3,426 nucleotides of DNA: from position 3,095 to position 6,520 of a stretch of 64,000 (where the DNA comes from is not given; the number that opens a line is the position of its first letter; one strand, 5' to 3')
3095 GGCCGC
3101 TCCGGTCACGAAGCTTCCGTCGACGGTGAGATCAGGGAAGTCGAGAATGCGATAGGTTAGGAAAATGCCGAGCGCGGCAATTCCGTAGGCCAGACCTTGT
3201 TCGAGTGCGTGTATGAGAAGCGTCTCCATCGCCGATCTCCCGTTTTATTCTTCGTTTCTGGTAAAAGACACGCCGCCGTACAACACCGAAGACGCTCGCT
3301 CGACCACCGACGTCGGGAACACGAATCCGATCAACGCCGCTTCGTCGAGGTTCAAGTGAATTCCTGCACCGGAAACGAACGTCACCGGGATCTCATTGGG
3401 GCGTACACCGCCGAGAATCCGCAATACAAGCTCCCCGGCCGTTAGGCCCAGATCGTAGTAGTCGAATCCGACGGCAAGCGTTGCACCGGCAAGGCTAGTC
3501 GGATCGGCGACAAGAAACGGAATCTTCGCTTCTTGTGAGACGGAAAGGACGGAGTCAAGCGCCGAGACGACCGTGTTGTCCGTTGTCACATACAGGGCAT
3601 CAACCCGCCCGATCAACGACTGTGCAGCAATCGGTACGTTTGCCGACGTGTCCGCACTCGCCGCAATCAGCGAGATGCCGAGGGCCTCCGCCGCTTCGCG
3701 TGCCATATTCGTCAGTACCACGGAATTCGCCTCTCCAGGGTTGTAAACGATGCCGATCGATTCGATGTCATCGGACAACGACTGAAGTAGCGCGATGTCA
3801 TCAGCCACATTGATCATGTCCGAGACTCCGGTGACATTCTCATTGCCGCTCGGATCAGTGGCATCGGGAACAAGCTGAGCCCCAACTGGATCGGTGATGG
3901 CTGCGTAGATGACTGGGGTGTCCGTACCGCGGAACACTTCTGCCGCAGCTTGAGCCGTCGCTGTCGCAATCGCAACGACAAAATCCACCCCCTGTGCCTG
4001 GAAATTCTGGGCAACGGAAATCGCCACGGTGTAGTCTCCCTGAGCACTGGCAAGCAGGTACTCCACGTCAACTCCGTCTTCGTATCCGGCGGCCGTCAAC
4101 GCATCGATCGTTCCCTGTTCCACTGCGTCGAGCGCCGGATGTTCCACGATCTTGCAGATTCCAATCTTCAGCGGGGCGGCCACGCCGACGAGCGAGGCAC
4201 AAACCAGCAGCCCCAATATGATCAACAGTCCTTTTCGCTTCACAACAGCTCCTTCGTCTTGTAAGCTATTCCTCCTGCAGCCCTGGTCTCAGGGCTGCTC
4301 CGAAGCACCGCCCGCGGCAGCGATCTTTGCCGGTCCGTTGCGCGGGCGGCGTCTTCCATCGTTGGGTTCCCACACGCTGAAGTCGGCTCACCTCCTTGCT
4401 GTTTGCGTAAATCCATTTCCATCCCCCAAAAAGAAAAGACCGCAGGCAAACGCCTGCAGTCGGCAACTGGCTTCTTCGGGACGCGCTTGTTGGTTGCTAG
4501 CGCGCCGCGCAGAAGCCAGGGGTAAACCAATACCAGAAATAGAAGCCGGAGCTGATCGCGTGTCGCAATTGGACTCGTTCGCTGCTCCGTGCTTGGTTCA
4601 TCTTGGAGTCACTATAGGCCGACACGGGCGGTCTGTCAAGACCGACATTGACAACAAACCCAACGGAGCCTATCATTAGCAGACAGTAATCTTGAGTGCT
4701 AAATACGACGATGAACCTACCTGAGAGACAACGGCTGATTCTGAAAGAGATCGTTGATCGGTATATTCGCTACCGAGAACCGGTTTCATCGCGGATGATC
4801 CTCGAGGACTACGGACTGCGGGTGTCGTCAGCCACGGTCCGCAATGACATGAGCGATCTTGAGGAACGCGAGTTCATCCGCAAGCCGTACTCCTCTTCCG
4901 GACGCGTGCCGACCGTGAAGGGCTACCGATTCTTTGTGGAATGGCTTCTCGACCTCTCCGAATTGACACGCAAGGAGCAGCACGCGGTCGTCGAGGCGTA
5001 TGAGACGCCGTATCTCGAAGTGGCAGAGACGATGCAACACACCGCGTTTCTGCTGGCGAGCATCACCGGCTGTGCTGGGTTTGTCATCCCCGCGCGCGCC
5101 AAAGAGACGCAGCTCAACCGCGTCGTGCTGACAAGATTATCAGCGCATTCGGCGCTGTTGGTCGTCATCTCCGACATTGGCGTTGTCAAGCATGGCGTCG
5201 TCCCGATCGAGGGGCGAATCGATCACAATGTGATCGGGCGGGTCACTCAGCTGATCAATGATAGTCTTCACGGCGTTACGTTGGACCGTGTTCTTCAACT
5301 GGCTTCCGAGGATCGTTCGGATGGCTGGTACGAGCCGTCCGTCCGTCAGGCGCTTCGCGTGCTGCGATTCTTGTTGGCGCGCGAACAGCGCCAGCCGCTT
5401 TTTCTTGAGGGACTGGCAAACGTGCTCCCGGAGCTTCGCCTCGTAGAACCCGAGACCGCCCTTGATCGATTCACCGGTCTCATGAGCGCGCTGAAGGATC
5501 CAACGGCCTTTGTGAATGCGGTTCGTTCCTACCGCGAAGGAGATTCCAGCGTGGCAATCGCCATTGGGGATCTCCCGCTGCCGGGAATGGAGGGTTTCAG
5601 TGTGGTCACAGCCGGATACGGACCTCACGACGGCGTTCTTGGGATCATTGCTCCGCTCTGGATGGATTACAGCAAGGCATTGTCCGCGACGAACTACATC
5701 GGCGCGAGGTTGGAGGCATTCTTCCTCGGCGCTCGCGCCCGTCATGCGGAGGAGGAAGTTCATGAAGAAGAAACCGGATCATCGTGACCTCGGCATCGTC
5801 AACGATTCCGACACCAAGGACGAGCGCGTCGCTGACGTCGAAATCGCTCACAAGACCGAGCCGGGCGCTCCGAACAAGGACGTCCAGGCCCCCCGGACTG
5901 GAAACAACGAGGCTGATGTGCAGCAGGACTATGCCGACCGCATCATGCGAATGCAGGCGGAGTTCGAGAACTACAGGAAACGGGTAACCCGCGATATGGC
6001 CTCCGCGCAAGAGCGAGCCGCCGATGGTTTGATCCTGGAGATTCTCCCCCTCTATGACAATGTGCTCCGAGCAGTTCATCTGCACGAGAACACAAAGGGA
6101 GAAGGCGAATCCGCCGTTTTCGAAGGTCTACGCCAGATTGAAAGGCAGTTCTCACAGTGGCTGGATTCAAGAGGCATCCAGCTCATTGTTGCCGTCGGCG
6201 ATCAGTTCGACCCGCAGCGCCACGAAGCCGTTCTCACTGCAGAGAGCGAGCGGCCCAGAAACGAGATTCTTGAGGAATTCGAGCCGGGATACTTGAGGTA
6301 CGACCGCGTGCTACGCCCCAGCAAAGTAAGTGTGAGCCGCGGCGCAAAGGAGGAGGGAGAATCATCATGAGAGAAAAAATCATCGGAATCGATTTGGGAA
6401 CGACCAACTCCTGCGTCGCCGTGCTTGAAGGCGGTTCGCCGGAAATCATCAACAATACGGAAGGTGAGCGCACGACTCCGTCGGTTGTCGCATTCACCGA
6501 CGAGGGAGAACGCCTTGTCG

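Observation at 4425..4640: Leader-peptide attenuator with an FYFWYWF aromatic run upstream of a COG2984 (TrpXYZ-like) ABC operon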

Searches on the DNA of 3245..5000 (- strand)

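Call 3: search_rna_families(source=window, start=3900, end=5000, threshold=evalue, max_evalue=10, show_alignments=3)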
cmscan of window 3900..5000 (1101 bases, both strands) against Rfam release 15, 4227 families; matches with E-value up to 10: 5.
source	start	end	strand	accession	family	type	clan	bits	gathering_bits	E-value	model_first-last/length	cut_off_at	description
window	4625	4673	-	RF03163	c4-a1b1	Gene; antisense;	CL00128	15.6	46.7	0.49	1-53/53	no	a1, b1 targets of C4 antisense RNA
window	4441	4552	+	RF01954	SOX2OT_exon4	Gene; lncRNA;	-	14.8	40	3.4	1-109/109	no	SOX2 overlapping transcript exon 4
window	4249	4384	+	RF01754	radC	Cis-reg;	-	13.3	40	7.4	1-149/149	no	radC RNA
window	4031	4085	-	RF01762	whalefall-1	Gene; sRNA;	-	12.2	37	7.4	1-56/56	no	Whalefall-1 RNA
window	3975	4083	+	RF01880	Xist_exon1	Gene; lncRNA;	-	12.1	50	2.1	1-85/85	no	X-chromosome inactivation gene exon 1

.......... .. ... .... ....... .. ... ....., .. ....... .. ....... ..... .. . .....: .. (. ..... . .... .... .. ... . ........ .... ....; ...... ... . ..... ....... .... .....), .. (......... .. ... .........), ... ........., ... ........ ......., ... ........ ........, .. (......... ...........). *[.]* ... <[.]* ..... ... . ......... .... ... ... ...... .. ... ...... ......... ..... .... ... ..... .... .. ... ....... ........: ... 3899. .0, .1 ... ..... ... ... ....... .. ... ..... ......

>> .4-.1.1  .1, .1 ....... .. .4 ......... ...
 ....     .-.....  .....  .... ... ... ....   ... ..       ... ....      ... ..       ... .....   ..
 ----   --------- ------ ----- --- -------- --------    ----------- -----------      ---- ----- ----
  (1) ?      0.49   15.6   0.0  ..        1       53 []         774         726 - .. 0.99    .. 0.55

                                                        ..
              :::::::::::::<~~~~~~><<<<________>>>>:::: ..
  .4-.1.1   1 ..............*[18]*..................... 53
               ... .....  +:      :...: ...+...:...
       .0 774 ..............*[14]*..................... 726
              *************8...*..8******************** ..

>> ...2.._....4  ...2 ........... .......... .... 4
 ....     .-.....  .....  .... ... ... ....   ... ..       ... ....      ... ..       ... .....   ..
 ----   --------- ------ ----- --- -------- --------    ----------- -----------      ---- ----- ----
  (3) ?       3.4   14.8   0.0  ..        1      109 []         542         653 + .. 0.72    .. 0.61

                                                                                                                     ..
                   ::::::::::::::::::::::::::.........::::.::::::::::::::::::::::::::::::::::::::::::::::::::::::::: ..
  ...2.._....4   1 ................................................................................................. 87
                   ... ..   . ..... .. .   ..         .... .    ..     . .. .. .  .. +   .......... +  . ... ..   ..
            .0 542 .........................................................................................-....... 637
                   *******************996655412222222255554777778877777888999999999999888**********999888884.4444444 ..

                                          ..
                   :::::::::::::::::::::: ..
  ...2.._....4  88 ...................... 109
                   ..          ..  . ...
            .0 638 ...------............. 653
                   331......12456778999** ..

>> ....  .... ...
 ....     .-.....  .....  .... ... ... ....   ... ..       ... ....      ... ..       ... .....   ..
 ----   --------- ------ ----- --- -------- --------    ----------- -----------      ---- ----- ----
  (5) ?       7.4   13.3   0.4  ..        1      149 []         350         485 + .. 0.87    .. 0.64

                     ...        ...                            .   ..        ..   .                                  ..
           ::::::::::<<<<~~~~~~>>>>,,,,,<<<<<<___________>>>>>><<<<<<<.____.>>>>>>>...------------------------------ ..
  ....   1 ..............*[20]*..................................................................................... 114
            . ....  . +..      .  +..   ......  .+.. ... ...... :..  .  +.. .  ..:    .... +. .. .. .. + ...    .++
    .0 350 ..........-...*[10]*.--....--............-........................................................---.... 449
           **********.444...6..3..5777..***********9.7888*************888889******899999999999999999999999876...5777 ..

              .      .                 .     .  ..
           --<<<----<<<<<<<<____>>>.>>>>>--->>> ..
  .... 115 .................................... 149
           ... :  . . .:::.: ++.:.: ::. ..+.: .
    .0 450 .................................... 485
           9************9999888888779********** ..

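Call 48: search_rna_families(sources=[L010, L016, L020, L024, L026, L027, L029, L055, L056, L068, L076, L070, L078, L059, L052, L066, L072, L011, L022, L013], threshold=gathering)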
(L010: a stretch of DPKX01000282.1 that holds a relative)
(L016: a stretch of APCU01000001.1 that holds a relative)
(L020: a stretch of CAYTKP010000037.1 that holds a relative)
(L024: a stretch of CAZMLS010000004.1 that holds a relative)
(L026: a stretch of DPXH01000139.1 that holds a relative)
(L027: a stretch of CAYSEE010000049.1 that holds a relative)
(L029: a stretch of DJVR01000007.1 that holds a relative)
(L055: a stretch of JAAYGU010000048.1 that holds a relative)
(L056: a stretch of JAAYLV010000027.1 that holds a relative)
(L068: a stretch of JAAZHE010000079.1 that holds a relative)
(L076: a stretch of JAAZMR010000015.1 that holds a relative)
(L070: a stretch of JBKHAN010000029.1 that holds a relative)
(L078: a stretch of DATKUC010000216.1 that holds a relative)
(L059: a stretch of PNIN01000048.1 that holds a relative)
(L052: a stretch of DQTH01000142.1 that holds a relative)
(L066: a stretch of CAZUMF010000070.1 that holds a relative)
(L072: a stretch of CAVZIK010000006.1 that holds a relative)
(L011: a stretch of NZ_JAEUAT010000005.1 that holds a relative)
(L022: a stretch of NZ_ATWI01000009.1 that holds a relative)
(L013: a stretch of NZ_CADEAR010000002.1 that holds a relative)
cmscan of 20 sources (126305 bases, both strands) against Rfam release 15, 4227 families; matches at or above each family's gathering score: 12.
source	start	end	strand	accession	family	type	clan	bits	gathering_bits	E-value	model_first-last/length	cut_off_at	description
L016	2674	2882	+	RF00230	T-box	Cis-reg; leader;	-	115.4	93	1.6e-24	1-219/219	no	T-box leader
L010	1263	1404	+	RF00050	FMN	Cis-reg; riboswitch;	-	110.8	66.2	1.2e-24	1-138/138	no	FMN riboswitch aptamer (RFN element)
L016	1338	1489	+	RF00050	FMN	Cis-reg; riboswitch;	-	110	66.2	2e-24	1-138/138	no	FMN riboswitch aptamer (RFN element)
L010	2734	2961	+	RF00230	T-box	Cis-reg; leader;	-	102.8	93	2.9e-21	1-219/219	no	T-box leader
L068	5475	5721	+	RF00230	T-box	Cis-reg; leader;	-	101.4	93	6.6e-21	1-219/219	no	T-box leader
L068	8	79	+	RF00005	tRNA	Gene; tRNA;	CL00001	71.5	29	2.3e-13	1-71/71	no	tRNA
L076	225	298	+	RF00005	tRNA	Gene; tRNA;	CL00001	69.2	29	1e-12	1-71/71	no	tRNA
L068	166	239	+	RF00005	tRNA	Gene; tRNA;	CL00001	67.1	29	3.8e-12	1-71/71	no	tRNA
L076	66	137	+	RF00005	tRNA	Gene; tRNA;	CL00001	65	29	1.5e-11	1-71/71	no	tRNA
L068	86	156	+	RF00005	tRNA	Gene; tRNA;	CL00001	64.4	29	2.1e-11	1-71/71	no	tRNA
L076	146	216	+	RF00005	tRNA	Gene; tRNA;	CL00001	62.8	29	5.9e-11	1-71/71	no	tRNA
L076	1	54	+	RF00005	tRNA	Gene; tRNA;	CL00001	36.1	29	0.0013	19-71/71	5'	tRNA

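Call 49: search_rna_families(sources=[L016, L010], threshold=gathering, show_alignments=4)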
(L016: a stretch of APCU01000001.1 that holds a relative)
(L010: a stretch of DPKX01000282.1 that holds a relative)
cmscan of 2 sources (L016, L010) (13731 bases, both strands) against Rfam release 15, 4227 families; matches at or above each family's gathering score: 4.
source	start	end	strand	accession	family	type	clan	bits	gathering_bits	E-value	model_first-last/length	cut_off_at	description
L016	2674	2882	+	RF00230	T-box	Cis-reg; leader;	-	115.4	93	1.8e-25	1-219/219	no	T-box leader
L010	1263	1404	+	RF00050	FMN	Cis-reg; riboswitch;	-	110.8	66.2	1.3e-25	1-138/138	no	FMN riboswitch aptamer (RFN element)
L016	1338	1489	+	RF00050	FMN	Cis-reg; riboswitch;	-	110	66.2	2.2e-25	1-138/138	no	FMN riboswitch aptamer (RFN element)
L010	2734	2961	+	RF00230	T-box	Cis-reg; leader;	-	102.8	93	3.1e-22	1-219/219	no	T-box leader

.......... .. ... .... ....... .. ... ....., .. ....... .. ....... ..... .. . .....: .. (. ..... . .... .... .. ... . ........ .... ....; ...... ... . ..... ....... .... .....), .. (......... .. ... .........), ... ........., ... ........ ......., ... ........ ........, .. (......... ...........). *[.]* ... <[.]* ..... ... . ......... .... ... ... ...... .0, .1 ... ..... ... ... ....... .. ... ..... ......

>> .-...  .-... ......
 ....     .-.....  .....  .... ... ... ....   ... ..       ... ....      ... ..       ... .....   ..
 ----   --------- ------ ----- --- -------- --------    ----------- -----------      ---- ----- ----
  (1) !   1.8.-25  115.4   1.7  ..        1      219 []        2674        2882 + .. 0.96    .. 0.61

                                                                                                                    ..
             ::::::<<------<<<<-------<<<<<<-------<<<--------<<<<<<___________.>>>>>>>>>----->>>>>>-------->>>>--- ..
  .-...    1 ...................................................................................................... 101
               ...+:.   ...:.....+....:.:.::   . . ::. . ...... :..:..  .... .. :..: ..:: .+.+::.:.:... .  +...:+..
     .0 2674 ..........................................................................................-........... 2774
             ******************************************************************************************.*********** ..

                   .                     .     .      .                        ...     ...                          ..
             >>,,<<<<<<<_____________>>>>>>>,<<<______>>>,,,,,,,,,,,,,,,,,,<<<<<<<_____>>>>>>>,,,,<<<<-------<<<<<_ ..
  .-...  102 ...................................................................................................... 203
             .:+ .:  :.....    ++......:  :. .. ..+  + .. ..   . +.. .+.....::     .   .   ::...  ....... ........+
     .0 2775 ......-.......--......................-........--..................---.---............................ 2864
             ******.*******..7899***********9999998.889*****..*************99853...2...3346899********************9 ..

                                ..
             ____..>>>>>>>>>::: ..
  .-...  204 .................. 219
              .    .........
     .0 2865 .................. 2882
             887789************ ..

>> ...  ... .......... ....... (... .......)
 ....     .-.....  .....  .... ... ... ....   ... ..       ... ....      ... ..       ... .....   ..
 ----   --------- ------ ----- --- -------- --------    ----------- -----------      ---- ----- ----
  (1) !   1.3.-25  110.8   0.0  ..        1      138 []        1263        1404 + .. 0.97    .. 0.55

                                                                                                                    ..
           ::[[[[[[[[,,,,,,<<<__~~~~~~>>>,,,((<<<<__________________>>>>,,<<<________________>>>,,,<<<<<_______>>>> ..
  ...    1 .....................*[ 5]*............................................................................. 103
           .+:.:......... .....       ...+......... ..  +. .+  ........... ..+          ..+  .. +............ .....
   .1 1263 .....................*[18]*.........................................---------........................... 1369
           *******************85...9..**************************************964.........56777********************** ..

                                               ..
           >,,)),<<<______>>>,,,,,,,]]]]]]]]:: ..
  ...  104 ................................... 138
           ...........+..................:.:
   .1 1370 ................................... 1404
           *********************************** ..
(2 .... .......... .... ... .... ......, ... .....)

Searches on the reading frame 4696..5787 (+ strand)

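Call 4: search_protein_families(library=pfam, proteins=[window:4696-5787:+])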
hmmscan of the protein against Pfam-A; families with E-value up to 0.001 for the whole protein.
window:4696-5787:+ (363 aa): 2 families
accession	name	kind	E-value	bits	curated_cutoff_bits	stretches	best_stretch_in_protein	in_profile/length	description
PF01628.27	HrcA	-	8.5e-32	111.3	22.2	1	111-328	2-214/215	HrcA protein C terminal domain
PF03444.21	HrcA_DNA-bdg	-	0.00096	19.2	21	0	8-79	2-72/79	Winged helix-turn-helix transcription repressor, HrcA DNA-binding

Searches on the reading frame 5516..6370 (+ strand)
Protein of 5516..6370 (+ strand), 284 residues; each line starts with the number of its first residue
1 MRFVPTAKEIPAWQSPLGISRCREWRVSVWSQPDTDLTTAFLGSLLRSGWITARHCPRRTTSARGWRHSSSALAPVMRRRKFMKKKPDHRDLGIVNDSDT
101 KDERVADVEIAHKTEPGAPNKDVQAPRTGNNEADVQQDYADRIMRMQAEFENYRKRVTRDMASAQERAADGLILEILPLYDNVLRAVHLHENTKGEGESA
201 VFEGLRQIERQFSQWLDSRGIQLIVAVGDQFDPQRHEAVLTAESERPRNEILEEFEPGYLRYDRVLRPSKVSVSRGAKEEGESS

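Call 4: search_protein_families(library=pfam, proteins=[window:5516-6370:+])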
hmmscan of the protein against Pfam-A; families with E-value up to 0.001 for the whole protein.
window:5516-6370:+ (284 aa): 1 family
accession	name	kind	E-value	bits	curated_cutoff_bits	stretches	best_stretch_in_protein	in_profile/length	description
PF01025.24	GrpE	-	1.2e-35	123.1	25.8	1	136-274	27-164/165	GrpE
